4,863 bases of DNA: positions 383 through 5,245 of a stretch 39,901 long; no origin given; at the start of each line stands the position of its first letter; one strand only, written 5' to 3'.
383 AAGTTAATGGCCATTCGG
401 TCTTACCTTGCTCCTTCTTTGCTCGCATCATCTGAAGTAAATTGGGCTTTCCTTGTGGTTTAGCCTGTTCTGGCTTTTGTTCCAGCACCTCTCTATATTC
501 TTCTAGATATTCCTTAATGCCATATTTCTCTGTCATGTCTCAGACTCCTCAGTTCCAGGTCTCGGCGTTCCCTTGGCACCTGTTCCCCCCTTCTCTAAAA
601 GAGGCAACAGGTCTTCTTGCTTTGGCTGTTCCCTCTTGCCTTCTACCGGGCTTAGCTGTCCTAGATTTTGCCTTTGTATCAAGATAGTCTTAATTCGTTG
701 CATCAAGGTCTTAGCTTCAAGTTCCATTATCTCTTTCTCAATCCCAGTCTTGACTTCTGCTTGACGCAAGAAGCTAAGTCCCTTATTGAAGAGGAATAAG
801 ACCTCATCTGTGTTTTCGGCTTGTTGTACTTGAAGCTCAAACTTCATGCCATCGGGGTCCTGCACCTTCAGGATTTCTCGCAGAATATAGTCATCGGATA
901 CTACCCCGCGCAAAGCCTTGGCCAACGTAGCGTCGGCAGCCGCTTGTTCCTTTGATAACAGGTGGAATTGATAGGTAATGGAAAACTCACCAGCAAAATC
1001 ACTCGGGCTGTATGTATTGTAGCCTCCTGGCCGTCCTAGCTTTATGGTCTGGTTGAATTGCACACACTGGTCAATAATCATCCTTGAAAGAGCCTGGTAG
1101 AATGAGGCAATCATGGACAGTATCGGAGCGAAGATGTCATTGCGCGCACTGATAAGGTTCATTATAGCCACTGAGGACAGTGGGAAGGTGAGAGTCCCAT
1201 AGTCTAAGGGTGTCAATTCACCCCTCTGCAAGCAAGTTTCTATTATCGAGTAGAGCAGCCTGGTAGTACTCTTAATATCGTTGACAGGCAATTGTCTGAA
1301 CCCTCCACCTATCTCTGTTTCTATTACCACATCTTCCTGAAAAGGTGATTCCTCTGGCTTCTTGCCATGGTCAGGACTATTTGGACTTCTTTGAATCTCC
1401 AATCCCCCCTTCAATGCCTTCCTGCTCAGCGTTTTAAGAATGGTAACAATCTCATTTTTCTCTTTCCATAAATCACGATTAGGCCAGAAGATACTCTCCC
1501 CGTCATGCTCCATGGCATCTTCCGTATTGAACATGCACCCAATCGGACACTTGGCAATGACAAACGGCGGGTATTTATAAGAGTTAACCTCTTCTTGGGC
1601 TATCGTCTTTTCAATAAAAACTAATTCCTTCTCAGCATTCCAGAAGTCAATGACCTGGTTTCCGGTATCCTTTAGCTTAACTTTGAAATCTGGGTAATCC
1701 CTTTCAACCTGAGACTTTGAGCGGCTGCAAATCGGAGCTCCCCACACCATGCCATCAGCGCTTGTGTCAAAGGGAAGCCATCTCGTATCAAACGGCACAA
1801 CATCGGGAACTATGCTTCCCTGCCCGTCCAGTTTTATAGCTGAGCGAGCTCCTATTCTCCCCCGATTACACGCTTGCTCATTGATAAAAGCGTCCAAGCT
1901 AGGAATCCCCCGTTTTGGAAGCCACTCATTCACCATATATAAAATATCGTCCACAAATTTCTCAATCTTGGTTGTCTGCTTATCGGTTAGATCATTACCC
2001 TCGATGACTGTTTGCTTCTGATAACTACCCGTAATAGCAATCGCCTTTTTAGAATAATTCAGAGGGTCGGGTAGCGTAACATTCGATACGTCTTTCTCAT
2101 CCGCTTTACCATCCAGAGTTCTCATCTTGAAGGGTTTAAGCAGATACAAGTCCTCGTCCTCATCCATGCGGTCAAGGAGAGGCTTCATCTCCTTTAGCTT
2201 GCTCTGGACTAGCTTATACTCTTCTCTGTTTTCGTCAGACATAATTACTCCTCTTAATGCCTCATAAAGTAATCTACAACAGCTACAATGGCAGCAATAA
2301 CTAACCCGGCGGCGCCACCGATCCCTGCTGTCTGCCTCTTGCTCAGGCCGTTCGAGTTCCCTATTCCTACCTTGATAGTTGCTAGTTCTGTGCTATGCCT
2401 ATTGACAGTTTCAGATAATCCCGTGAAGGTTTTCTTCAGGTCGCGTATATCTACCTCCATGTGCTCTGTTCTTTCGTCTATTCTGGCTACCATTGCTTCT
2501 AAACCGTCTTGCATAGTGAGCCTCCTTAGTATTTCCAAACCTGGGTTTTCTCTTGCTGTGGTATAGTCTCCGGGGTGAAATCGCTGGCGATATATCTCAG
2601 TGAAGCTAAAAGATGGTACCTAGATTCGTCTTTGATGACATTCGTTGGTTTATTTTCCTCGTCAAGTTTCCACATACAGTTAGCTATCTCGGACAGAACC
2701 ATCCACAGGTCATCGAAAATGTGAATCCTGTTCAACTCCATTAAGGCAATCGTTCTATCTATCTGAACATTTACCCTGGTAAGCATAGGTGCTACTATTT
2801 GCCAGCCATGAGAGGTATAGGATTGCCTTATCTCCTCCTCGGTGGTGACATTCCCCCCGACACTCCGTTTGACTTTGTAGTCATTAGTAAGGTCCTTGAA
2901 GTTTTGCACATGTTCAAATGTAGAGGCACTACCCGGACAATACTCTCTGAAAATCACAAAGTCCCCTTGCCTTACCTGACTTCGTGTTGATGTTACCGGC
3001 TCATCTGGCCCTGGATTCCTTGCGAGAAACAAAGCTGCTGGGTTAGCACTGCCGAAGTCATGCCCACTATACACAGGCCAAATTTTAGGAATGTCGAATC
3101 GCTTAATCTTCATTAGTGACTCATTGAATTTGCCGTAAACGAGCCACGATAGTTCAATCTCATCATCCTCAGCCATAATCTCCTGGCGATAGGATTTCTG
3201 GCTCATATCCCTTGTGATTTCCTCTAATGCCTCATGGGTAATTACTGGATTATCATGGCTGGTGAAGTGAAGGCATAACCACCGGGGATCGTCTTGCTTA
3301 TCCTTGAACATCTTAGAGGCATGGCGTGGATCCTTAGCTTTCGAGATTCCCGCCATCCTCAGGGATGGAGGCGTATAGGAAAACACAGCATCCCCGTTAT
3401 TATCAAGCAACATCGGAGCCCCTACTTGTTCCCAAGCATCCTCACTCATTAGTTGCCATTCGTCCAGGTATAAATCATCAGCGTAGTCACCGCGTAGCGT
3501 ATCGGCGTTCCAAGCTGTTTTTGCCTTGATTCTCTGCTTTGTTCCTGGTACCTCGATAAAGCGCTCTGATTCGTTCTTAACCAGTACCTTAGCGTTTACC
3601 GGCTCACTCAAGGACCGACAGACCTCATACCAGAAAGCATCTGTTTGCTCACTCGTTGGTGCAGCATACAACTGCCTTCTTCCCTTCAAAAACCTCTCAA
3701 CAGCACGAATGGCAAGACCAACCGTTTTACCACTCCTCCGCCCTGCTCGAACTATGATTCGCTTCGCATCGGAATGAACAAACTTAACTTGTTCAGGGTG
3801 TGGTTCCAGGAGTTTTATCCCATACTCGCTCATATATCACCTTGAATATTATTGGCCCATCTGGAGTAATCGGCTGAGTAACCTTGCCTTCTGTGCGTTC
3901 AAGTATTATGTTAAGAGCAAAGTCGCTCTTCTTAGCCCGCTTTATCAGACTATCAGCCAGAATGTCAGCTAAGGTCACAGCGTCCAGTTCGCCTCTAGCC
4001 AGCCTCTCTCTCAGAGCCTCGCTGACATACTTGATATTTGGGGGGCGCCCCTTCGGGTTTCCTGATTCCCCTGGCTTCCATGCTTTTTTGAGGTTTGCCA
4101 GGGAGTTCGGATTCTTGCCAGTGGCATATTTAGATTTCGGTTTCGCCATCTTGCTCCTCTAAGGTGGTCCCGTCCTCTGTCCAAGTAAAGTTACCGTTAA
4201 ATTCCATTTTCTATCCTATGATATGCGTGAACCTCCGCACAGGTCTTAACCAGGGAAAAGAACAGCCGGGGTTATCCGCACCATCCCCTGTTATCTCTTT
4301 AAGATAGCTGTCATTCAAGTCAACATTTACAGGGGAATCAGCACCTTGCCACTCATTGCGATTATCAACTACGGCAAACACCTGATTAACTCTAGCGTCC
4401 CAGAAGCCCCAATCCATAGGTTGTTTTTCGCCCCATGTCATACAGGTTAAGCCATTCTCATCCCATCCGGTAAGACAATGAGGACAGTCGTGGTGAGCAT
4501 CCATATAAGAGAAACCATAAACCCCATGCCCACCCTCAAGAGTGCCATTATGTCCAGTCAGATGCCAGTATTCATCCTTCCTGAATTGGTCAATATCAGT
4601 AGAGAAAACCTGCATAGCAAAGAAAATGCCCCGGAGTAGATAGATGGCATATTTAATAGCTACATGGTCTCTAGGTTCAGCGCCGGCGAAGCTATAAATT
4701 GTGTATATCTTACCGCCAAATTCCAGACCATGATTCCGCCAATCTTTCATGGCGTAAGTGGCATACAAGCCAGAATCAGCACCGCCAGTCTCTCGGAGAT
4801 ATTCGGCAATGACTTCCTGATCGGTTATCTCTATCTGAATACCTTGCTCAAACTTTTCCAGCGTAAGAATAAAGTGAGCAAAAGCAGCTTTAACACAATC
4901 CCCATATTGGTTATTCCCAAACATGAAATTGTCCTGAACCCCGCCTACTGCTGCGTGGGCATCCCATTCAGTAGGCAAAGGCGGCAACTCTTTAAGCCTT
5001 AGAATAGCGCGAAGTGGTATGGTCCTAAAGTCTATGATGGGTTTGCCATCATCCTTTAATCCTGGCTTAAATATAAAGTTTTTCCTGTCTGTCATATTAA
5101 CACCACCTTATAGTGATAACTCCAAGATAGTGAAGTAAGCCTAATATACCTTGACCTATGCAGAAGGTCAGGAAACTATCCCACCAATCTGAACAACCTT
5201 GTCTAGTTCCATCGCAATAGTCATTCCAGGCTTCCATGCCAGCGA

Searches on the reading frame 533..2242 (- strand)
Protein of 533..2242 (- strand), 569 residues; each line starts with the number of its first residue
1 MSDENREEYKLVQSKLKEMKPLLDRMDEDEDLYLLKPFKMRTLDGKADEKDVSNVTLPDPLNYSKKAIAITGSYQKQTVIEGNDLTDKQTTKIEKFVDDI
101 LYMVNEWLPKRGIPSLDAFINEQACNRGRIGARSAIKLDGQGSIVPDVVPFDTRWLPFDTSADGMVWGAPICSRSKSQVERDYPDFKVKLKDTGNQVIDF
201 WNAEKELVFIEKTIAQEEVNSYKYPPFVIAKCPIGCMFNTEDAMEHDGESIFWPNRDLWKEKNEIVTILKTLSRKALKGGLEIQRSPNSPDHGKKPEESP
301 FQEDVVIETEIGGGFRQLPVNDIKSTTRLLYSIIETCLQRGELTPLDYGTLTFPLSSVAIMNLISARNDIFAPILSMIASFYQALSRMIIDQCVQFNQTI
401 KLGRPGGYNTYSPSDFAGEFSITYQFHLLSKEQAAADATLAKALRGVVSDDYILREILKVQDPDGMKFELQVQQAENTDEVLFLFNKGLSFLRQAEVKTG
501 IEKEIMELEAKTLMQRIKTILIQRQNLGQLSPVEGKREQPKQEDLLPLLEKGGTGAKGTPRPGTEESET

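Call 8: search_protein_families(library=phrogs, proteins=[window:533-2242:-], max_evalue=0.001)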
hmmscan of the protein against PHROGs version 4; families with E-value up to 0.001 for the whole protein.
window:533-2242:- (569 aa): 0 families

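Call 50: search_protein_families(library=pfam, proteins=[window:533-2242:-], max_evalue=0.01)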
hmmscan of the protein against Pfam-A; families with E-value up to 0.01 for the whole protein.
window:533-2242:- (569 aa): 0 families

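Call 52: search_solved_structures(query=window:533-2242:-, max_evalue=1)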
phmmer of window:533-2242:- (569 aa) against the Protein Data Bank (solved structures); distinct sequences matched with E-value up to 1: 2.
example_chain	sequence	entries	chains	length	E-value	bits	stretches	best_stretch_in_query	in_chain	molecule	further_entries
8f8t_T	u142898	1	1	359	0.074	15.1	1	24-102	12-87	Tropomodulin-1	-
8iah_Y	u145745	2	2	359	0.1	14.7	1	24-98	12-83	Tropomodulin-1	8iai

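Call 100: search_solved_structures(query=A4, max_evalue=10, show_alignments=0)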
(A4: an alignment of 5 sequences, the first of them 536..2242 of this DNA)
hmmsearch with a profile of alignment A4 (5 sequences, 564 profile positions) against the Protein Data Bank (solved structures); distinct sequences matched with E-value up to 10: 1.
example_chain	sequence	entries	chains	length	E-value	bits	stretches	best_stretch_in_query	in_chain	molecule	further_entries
4oou_B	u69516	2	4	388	1.5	10.2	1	249-338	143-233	Beta-1,4-mannanase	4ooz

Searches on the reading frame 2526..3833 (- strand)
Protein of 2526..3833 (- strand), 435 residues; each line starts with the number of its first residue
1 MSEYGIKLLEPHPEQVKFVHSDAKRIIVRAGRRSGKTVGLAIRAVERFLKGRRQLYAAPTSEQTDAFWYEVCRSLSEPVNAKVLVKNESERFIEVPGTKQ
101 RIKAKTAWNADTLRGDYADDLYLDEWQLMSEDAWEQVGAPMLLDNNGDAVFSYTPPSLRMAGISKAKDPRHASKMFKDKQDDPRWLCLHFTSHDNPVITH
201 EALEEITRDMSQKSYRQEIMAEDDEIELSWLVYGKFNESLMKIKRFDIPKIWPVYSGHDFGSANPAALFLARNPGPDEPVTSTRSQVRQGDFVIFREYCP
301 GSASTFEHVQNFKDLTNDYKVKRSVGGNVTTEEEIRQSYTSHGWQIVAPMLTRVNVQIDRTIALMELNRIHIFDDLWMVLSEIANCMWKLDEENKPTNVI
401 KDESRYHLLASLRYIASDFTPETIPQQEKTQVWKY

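Call 8: search_protein_families(library=phrogs, proteins=[window:2526-3833:-], max_evalue=0.001)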
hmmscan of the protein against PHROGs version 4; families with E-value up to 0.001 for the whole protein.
window:2526-3833:- (435 aa): 3 families
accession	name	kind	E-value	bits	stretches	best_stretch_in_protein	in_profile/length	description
phrog_2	-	head and packaging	1.7e-33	117.4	1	8-399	263-574/807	terminase large subunit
phrog_7579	-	head and packaging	2e-08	34.8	1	9-223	3-213/239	terminase large subunit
phrog_5653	-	head and packaging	1.3e-05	26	1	231-419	9-180/199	terminase large subunit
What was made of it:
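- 2526..3833 (-): Terminase large subunit. call 8 (phrog_2, E 1.7e-33)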

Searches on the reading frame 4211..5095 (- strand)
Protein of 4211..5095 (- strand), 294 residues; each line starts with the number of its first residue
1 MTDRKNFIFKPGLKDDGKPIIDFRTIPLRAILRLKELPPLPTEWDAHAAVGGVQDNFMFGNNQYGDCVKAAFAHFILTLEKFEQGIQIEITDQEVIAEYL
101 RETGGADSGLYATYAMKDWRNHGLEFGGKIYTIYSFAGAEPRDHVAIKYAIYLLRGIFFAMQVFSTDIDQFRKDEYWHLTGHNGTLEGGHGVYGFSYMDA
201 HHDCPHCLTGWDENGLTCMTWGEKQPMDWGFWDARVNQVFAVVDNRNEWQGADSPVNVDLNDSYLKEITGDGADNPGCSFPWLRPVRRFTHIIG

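Call 9: search_protein_families(library=phrogs, proteins=[window:4211-5095:-], max_evalue=0.001)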
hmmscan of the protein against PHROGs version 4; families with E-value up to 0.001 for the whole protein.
window:4211-5095:- (294 aa): 1 family
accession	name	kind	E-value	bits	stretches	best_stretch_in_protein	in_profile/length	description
phrog_19005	-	unknown function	2.3e-14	54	1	56-261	42-246/260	-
